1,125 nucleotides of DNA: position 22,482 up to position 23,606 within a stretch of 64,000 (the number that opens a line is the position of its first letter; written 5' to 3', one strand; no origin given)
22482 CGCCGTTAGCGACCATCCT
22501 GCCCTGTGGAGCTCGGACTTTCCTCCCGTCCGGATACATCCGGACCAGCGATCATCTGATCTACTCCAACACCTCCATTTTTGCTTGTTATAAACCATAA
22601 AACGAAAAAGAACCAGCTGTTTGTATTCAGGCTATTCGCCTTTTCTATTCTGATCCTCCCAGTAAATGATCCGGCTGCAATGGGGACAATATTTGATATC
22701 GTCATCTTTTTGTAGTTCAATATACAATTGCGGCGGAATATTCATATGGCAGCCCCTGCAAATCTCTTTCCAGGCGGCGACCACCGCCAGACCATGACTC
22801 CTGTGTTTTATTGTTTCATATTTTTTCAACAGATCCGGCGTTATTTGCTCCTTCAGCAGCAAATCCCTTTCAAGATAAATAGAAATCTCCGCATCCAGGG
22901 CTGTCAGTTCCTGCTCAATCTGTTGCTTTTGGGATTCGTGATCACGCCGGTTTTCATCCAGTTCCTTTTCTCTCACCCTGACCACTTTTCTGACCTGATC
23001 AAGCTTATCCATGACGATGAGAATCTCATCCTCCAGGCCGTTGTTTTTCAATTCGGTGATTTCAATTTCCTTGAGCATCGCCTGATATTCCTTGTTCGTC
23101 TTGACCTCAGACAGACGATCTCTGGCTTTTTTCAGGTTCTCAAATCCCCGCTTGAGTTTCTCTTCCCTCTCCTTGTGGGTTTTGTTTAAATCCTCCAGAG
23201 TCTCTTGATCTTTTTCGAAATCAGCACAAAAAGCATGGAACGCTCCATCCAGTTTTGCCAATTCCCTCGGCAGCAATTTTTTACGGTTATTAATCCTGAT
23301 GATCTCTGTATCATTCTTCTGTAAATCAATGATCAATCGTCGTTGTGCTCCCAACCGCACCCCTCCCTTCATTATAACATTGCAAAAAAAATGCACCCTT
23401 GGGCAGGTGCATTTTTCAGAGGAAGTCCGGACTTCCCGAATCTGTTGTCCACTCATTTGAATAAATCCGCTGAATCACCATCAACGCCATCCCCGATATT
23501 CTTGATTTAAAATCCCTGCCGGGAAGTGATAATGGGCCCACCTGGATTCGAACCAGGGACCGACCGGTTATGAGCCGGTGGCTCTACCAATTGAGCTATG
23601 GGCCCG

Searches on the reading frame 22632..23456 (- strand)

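Call 87: search_protein_families(library=pfam, proteins=[window:22632-23456:-], max_evalue=0.00001)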
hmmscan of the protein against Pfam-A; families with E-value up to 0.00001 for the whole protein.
window:22632-23456:- (274 aa): 2 families
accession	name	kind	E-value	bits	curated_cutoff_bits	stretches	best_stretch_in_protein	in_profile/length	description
PF02591.20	Zn_ribbon_9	-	4.8e-14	52.6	29.1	1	233-264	2-33/33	C4-type zinc ribbon domain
PF24481.2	CT398_CC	-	3.3e-11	43.8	27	1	45-219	1-178/180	CT398-like coiled coil hairpin domain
